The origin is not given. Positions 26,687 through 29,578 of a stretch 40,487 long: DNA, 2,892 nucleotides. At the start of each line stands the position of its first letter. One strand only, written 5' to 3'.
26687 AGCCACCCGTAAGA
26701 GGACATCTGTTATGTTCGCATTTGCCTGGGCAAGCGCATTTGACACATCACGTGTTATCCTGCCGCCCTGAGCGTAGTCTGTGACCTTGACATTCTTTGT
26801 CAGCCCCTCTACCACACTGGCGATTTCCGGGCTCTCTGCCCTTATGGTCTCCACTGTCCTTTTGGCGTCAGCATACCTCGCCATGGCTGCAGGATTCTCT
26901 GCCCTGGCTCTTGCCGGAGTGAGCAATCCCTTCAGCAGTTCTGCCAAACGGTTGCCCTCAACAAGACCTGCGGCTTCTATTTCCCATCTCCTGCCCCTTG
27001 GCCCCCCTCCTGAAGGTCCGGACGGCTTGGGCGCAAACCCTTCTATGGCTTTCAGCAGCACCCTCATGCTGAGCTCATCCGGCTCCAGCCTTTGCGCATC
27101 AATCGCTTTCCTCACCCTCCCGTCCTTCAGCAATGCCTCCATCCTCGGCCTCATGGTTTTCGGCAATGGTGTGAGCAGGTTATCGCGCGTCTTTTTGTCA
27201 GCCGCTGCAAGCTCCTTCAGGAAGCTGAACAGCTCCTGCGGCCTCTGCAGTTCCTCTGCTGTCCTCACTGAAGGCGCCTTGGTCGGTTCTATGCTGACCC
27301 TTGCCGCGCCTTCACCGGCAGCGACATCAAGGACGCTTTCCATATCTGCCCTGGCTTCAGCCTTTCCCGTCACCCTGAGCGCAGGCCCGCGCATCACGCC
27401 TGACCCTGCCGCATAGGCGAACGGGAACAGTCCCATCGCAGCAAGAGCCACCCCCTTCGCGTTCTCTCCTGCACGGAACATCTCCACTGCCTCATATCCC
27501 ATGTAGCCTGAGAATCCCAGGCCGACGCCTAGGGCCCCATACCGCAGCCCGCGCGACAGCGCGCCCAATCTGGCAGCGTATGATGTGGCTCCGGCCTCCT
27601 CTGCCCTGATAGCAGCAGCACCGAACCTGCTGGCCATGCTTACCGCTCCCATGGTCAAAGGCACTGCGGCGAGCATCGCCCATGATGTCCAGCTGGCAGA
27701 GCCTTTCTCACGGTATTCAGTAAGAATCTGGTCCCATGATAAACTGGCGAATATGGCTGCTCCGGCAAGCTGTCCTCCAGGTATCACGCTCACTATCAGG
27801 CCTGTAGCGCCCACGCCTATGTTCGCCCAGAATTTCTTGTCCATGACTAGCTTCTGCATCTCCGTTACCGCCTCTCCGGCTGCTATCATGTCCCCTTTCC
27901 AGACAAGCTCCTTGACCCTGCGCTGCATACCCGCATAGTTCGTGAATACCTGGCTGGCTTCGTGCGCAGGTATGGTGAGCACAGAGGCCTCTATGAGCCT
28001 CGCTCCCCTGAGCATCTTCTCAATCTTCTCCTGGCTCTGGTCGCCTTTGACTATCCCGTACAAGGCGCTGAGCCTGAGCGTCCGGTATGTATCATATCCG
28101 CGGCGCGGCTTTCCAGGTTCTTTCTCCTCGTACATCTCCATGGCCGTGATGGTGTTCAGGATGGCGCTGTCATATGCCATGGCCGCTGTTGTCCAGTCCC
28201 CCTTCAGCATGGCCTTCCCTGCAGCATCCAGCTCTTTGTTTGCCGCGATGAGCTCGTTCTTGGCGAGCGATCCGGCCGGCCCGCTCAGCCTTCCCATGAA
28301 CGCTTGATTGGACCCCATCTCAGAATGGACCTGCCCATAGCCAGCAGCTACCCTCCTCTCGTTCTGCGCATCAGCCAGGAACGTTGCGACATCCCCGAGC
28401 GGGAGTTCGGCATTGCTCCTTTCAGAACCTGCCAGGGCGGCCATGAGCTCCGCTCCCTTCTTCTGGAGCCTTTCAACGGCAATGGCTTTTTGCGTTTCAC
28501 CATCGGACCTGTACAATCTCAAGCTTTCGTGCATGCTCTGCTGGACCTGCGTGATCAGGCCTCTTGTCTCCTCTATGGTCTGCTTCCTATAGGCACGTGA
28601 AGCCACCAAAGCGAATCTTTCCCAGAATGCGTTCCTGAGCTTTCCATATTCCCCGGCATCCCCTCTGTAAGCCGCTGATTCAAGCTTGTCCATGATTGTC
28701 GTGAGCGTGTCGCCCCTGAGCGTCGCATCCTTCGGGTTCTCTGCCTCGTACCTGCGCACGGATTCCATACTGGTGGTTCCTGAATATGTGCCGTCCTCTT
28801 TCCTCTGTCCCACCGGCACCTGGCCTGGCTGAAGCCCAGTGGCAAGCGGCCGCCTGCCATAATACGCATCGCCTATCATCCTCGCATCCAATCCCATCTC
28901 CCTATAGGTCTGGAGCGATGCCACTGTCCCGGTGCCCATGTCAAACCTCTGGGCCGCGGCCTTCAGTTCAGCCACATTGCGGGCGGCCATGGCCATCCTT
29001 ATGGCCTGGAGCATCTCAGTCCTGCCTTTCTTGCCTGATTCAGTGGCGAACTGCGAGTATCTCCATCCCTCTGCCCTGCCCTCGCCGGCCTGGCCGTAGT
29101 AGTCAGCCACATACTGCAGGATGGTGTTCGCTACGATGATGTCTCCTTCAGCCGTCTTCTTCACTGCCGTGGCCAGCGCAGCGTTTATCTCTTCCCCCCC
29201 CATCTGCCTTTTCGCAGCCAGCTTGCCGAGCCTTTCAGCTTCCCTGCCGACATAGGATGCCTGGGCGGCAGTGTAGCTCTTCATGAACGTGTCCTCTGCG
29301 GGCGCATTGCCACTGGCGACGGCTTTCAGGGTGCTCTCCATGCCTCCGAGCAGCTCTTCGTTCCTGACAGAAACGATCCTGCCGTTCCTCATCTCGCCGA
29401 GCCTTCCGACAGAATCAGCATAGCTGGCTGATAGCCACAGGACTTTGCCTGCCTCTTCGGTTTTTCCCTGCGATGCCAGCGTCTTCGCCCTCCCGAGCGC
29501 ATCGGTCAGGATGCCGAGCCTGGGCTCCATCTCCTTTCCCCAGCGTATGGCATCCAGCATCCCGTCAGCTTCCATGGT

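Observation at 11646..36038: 24.4-kb co-directional cluster of four giant ORFan proteins plus a small basic protein: candidate undescribed envelope or cell-contact system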

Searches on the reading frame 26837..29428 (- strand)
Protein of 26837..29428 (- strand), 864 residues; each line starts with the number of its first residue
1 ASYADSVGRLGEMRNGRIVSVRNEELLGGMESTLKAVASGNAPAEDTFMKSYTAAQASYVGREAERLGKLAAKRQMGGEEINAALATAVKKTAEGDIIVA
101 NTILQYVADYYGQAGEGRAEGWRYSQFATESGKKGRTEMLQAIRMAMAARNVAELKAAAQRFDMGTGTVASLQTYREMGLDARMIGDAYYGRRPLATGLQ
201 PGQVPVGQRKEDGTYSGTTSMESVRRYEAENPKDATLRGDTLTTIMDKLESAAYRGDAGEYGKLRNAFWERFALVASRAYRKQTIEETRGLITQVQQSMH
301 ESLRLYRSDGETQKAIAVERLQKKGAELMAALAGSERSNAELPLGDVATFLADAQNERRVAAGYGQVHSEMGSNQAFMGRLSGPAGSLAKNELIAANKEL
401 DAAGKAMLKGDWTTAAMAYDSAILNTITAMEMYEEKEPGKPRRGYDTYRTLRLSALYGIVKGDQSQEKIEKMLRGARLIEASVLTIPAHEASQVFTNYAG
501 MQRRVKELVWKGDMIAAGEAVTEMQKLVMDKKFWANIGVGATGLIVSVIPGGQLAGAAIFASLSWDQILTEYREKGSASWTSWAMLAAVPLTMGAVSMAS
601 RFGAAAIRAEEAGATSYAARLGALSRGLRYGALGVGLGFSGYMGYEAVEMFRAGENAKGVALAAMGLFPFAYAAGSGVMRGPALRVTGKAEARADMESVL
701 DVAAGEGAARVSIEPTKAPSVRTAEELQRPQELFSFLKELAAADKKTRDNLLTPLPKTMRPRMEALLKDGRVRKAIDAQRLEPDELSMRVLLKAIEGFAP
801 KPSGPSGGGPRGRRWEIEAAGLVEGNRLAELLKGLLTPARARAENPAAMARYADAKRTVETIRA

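Call 37: find_related_loci(query=A1, collection=genome_contigs, flank=10000)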
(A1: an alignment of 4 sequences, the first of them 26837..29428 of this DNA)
Query A1 (864 aa) in genome_contigs; peptide patterns used: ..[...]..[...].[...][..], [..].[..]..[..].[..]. (x = any residue, [..] = any of these).
57 stretches matched a pattern; 1 encode a relative of the query (tblastn E <= 1e-3); 1 distinct loci.
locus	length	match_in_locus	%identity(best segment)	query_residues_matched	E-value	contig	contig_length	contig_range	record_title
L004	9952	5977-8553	63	3-864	0e+0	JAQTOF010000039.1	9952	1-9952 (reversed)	MAG: Candidatus ainarchaeum sp. isolate STA_81 NODE_14051_length_9952_cov_2.970585_Sandtown_A, whole genome shotgun sequ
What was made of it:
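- Tried and rejected: The genome-collection scan found only one species genome (call 37).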

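Call 38: find_related_loci(query=A1, collection=metagenome_contigs, flank=10000)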
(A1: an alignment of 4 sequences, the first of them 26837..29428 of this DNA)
Query A1 (864 aa) in metagenome_contigs; peptide patterns used: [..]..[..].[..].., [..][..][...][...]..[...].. (x = any residue, [..] = any of these).
244 stretches matched a pattern; 2 encode a relative of the query (tblastn E <= 1e-3); 2 distinct loci.
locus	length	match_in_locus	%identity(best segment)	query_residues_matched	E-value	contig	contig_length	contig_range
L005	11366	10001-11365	68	3-458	0e+0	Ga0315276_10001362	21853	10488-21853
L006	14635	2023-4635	29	3-798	1e-78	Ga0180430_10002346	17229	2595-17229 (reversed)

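Call 60: predict_structure(alignment_id=A2)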
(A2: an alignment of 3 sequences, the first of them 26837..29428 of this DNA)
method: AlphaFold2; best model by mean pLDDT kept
length: 864 residues; sequences in the alignment: 3
mean_pLDDT: 56.2   pTM: 0.37
mean pLDDT of the five models: 56.2, 54.9, 54.6, 52.7, 51.8
residues with pLDDT >= 90: 15; 70-90: 280; 50-70: 168; < 50: 401
segments of 3 or more residues with pLDDT < 50: 1-34, 40-42, 44-82, 113-132, 159-172, 436-443, 484-498, 526-721, 799-831, 833-852, 854-864
pLDDT, mean of each block of 10 residues (from residue 1): 34 35 39 46 46 36 42 42 53 52 57 45 41 54 57 50 41 56 77 74 79 77 84 67 83 71 83 84 87 87 84 87 90 76 85 85 83 72 65 88 86 84 81 50 61 78 71 69 45 43 57 55 48 30 31 40 45 39 44 34 28 28 27 34 40 37 43 30 24 24 23 29 59 78 74 69 77 71 67 60 27 32 40 45 42 47 38
secondary structure, 60 per line:
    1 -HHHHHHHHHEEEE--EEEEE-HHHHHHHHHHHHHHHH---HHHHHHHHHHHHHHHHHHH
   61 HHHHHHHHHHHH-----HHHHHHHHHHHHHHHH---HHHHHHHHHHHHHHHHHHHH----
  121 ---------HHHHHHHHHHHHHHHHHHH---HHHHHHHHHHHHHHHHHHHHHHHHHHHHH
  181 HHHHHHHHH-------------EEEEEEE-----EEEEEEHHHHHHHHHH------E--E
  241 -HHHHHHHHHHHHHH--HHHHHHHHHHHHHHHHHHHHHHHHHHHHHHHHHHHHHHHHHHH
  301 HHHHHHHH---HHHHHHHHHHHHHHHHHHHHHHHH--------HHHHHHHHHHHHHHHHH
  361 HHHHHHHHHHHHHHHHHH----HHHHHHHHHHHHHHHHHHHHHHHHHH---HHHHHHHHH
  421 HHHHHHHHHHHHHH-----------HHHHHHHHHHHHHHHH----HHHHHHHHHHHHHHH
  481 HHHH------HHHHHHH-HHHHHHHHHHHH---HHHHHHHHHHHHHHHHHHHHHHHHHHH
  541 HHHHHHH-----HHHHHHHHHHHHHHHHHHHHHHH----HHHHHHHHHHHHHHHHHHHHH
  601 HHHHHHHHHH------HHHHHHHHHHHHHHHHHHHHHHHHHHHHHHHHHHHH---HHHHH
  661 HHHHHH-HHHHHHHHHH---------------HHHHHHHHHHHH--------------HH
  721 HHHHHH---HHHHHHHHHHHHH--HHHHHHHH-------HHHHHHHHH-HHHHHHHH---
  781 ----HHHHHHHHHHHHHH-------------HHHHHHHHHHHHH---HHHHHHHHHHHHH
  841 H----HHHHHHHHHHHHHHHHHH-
elements in order (helices of 4 or more, strands of 3 or more residues): H2-10 E11-14 E17-21 H23-38 H42-72 H78-93 H97-116 H130-148 H152-189 E203-209 E215-220 H221-230 H242-255 H258-308 H312-335 H344-378 H383-408 H412-434 H446-461 H466-484 H491-497 H499-510 H514-547 H553-575 H580-610 H617-652 H656-666 H668-677 H693-704 H719-726 H730-742 H745-752 H760-768 H770-777 H785-798 H812-824 H828-841 H846-863
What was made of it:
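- On Integral membrane protein (C): AF2 confidence is low in that region (call 60).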

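Call 65: fold_search(model_id=the predicted structure, library=pdb)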
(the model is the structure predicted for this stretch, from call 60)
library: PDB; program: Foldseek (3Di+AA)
matches with E <= 10: 128; with E <= 0.001: 0
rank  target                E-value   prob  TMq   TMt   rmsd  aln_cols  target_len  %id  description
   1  5cwo_A                1.1e-01  0.90  0.09  0.26  14.3       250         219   12  Crystal structure of de novo designed helical repeat protein DHR76 (released 2015-12-16)
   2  7unh_A                1.9e-01  0.91  0.11  0.29  11.9       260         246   16  De novo designed chlorophyll dimer protein in apo state, SP2 (released 2023-04-19)
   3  8e1e_A                2.5e-01  0.84  0.12  0.30  11.7       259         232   14  Scaffolding protein functional sites using deep learning (released 2023-08-16)
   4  7unh_B                3.3e-01  0.80  0.11  0.28  12.5       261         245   16  De novo designed chlorophyll dimer protein in apo state, SP2 (released 2023-04-19)
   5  8oyy_B                3.7e-01  0.44  0.09  0.23  18.8       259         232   14  De novo designed soluble GPCR-like fold GLF_32 (released 2023-10-18)
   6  9qvm_H                4.9e-01  0.12  0.10  0.12  24.4       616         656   10  Cryo-EM reconstruction of the NEDD1 anchor protein and CDK5RAP2 bound to the gamma-tubulin ring complex (released 2025-05-21)
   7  7uni_C                6.0e-01  0.85  0.12  0.35  11.3       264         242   18  De novo designed chlorophyll dimer protein with Zn pheophorbide a methyl ester, SP2-ZnPPaM (released 2023-04-19)
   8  9qvm_D                6.0e-01  0.12  0.10  0.12  24.5       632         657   10  Cryo-EM reconstruction of the NEDD1 anchor protein and CDK5RAP2 bound to the gamma-tubulin ring complex (released 2025-05-21)
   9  8oyy_A                6.7e-01  0.33  0.09  0.23  18.5       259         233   14  De novo designed soluble GPCR-like fold GLF_32 (released 2023-10-18)
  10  7udm_A                7.6e-01  0.33  0.09  0.23  23.7       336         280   14  Crystal structure of designed helical repeat protein RPB_PLP1_R6 in alternative conformation 1 (with peptide) (released 2023-03-22)
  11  9y0i_B                8.6e-01  0.66  0.10  0.33  16.6       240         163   17  Crystal structure of designed switching homodimer CSD20f3A (released 2025-09-10)
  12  7udj_H                9.3e-01  0.63  0.09  0.31  14.2       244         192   10  Crystal structure of designed helical repeat protein RPB_PEW3_R4 bound to PAWx4 peptide (released 2023-03-22)
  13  7uni_B                9.6e-01  0.63  0.12  0.32  11.7       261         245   18  De novo designed chlorophyll dimer protein with Zn pheophorbide a methyl ester, SP2-ZnPPaM (released 2023-04-19)
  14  9y0i_A                1.0e+00  0.66  0.10  0.34  16.6       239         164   16  Crystal structure of designed switching homodimer CSD20f3A (released 2025-09-10)
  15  5cwp                  1.0e+00  0.47  0.10  0.27  13.6       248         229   12  Crystal structure of de novo designed helical repeat protein DHR79 (released 2015-12-16)
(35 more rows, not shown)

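Call 86: find_related_loci(query=A1, collection=viral_contigs, flank=10000)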
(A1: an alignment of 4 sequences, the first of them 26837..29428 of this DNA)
Query A1 (864 aa) in viral_contigs; peptide patterns used: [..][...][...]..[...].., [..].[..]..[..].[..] (x = any residue, [..] = any of these).
65 stretches matched a pattern, but none encodes a relative of the query by tblastn (E <= 1e-3).
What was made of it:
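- On Phage tape-measure protein / tail module: No IMG/VR locus (call 86).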

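Call 88: search_protein_representatives(alignment_id=A2)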
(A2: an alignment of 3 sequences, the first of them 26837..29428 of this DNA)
Query: 3 sequences, 860 profile positions. Proteins with E-value up to 0.001 (for the whole library): 55; up to 1e-10: 50; up to 1e-30: 41. The best 55 are listed.
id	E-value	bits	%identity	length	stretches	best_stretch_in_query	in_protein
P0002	0.0e+00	1778.4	-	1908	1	2-860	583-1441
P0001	0.0e+00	1693.3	-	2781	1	1-860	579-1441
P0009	8.9e-164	563.1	-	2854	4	438-860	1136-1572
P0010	6.3e-162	557.0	-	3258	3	465-860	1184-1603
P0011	1.8e-148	512.5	-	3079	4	442-860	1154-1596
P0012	2.9e-143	495.3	-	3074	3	442-859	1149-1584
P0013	1.9e-130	452.8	-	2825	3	2-436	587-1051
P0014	7.6e-130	450.9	-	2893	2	441-860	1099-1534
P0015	1.3e-112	393.8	-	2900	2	2-436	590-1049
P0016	1.9e-100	353.6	-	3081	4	307-847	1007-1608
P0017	5.4e-100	352.1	-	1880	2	2-443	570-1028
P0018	5.6e-97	342.1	-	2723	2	438-841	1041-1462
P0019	6.4e-97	341.9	-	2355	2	1-434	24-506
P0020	9.3e-93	328.2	-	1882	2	2-435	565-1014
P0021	4.9e-92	325.8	-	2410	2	2-436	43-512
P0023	6.3e-89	315.5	-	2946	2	2-437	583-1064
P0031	1.7e-67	244.6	-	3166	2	30-287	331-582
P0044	2.2e-36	141.6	-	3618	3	39-306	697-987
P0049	5.3e-26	107.3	-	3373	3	499-765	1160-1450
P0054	9.2e-13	63.5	-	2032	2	353-616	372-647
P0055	6.5e-12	60.7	-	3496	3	40-280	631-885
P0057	2.4e-10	55.5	-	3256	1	491-681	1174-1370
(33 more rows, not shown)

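Call 89: search_protein_families(library=pfam, proteins=[P0044, P0055, P0054], max_evalue=0.01)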
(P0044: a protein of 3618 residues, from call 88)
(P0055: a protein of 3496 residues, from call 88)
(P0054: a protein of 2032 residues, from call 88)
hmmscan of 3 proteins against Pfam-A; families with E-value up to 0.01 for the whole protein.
P0044 (3618 aa): 0 families

P0055 (3496 aa): 1 family
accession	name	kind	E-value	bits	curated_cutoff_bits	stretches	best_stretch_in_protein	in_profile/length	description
PF04967.18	HTH_10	-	0.0061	16.8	23.1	0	628-681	2-49/53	HTH DNA binding domain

P0054 (2032 aa): 0 families

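Call 90: search_protein_families(library=pfam, proteins=[P0057, P0049, P0031], max_evalue=0.01)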
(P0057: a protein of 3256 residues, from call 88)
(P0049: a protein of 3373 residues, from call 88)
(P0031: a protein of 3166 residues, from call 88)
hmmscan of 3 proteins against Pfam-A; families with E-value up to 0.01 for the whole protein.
P0057 (3256 aa): 0 families

P0049 (3373 aa): 0 families

P0031 (3166 aa): 0 families
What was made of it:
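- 22817..31162 (-): Gene C, 2781 aa. This is the signature giant protein of the cluster. The core is all-alpha in the model. No Pfam domain in 6 distant relatives (calls 89, 90).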

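Call 91: list_cluster_members(proteins=[P0009, P0010, P0013, P0016, P0023, P0031, P0044, P0049, P0055, P0057])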
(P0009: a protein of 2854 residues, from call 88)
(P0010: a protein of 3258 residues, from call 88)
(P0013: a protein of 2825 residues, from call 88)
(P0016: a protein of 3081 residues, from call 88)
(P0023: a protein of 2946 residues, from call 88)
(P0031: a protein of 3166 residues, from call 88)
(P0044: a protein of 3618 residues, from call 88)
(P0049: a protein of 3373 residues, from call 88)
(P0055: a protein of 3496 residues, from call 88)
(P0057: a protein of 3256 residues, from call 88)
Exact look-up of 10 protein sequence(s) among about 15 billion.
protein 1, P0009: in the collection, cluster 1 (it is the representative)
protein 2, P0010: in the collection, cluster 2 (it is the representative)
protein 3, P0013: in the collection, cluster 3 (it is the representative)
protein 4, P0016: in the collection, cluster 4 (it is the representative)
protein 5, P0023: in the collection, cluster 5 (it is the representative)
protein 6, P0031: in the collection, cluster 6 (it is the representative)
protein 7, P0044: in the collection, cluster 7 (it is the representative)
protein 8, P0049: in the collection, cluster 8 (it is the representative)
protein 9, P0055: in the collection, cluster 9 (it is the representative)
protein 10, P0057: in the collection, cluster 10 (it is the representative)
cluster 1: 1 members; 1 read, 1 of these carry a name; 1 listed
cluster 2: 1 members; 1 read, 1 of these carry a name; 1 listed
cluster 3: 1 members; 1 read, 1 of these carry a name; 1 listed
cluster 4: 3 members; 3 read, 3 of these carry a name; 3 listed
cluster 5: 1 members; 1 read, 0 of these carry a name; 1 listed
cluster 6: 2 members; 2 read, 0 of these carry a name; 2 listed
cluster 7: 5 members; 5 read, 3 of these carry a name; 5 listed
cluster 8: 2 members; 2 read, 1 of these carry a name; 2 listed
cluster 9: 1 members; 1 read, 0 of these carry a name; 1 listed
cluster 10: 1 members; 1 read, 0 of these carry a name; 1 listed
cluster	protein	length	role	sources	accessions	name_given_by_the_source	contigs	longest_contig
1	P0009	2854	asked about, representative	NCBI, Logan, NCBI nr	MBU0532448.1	hypothetical protein KKB44_03060 [Candidatus Micrarchaeota archaeon] | hypothetical protein [Candidatus Micrarchaeota archaeon]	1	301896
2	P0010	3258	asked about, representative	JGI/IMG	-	hypothetical protein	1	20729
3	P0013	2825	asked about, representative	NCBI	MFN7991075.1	MAG: hypothetical protein U0R44_02850 [Candidatus Micrarchaeia archaeon]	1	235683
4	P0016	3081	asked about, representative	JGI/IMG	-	hypothetical protein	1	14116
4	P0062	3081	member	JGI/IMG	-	hypothetical protein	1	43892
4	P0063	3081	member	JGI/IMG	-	hypothetical protein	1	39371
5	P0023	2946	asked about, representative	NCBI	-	-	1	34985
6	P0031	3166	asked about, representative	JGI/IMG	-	-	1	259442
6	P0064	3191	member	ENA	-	-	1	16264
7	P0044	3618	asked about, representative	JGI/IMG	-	-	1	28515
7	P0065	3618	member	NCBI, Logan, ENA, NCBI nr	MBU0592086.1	hypothetical protein KKD40_07720 [Candidatus Micrarchaeota archaeon] | hypothetical protein [Candidatus Micrarchaeota archaeon]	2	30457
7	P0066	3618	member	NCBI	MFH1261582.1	MAG: hypothetical protein ABII39_06575 [Candidatus Micrarchaeota archaeon]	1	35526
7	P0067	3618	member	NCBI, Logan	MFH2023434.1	MAG: hypothetical protein ABIJ10_03875 [Candidatus Micrarchaeota archaeon]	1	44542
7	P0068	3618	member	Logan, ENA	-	-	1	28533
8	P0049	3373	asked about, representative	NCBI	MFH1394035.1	MAG: hypothetical protein ABIH29_04095 [Candidatus Micrarchaeota archaeon]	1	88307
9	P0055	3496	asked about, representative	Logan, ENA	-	-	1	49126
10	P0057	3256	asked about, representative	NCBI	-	-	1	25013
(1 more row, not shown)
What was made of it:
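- Family restricted to Micrarchaeota-labelled MAGs: 55 clusters among 1.84e9 representatives (call 88), names in call 91.
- Tried and rejected: That scan is pattern-based and clearly under-sensitive, because the exhaustive HMM search later found members in several NCBI MAGs (calls 88, 91).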

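Call 92: find_encoding_contigs(protein=P0044, flank=10000, max_places=2)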
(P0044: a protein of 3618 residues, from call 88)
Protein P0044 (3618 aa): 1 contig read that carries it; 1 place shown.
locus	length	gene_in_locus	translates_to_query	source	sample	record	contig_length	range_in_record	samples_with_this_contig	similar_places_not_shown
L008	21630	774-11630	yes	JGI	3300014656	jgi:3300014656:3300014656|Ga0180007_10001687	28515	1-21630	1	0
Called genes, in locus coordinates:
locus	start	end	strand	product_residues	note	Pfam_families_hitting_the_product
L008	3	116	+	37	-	?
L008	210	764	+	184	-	-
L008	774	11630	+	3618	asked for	-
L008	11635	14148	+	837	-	PF00657:Lipase_GDSL (weak), PF13472:Lipase_GDSL_2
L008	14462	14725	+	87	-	PF04014:MazE_antitoxin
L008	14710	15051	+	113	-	PF02452:PemK_toxin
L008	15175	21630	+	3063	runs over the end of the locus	-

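Call 93: find_encoding_contigs(protein=P0009, flank=10000, max_places=1)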
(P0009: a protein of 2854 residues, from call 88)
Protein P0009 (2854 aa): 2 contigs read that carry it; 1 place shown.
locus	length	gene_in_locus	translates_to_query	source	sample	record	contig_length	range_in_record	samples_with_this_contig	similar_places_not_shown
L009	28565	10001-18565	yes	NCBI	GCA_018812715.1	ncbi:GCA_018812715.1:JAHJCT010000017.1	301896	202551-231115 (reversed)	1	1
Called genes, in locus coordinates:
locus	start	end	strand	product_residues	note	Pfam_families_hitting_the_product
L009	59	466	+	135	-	PF01090:Ribosomal_S19e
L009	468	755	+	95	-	PF01984:dsDNA_bind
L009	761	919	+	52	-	PF00832:Ribosomal_L39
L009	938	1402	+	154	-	PF01198:Ribosomal_L31e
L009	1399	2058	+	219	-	PF01912:eIF-6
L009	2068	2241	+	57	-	PF01775:Ribosomal_L18A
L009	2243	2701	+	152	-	PF02996:Prefoldin, PF07900:DUF1670 (faint)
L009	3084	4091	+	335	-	PF02881:SRP54_N, PF00448:SRP54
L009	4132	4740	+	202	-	PF01909:NTP_transf_2, PF18765:Polbeta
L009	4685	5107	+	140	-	PF05168:HEPN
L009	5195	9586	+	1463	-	-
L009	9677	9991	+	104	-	-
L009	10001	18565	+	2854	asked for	-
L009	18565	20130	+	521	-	-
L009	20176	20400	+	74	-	-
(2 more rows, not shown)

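Call 94: find_encoding_contigs(protein=P0031, flank=10000, max_places=1)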
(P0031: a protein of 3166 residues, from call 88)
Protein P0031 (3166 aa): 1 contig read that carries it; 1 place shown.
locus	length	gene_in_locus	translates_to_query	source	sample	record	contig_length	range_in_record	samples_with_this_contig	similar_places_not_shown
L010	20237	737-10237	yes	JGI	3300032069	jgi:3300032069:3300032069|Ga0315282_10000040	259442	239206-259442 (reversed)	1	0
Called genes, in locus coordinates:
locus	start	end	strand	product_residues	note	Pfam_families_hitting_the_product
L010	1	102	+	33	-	?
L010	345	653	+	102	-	-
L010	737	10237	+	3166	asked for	-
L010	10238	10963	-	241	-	-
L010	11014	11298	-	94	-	-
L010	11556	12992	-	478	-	PF00587:tRNA-synt_2b, PF03129:HGTP_anticodon, PF09180:ProRS-C_1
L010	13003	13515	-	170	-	PF03994:DUF350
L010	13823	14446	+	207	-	PF12686:DUF3800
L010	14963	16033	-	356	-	-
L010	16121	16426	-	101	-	-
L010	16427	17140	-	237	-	PF13200:DUF4015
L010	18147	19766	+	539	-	PF00050:Kazal_1 (weak)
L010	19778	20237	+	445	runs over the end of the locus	PF01368:DHH, PF21763:DHH_CID, PF02272:DHHA1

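Call 95: find_encoding_contigs(protein=P0055, flank=10000, max_places=1)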
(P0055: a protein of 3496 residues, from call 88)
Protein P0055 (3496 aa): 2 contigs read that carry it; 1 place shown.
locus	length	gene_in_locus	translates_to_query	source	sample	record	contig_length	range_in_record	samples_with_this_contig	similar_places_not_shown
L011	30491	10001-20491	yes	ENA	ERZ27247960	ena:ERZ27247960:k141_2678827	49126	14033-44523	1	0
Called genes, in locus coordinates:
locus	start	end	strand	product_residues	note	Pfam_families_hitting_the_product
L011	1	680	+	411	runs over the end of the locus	PF01266:DAO (faint), PF01494:FAD_binding_3, PF04820:Trp_halogenase (faint), PF05834:Lycopene_cycl (weak), PF12831:FAD_oxidored (faint), PF13450:NAD_binding_8 (weak), PF22578:GGR_cat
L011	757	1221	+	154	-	-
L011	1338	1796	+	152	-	-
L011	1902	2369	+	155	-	-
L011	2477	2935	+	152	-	-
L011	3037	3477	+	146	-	-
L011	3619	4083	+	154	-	-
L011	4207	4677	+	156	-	-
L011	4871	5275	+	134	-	PF01090:Ribosomal_S19e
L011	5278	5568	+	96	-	PF01984:dsDNA_bind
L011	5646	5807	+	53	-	PF00832:Ribosomal_L39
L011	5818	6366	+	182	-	PF01198:Ribosomal_L31e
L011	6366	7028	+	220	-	PF01912:eIF-6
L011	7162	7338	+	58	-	PF01775:Ribosomal_L18A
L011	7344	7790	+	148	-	PF02996:Prefoldin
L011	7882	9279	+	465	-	PF02881:SRP54_N, PF00448:SRP54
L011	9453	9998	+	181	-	-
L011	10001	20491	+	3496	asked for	-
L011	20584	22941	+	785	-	PF13472:Lipase_GDSL_2 (faint)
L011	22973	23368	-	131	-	-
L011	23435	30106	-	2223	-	-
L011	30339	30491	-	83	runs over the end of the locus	PF05016:ParE_toxin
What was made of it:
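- Toxin-antitoxin pairs are inserted in or next to the cluster in relatives (calls 92, 93, 95).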
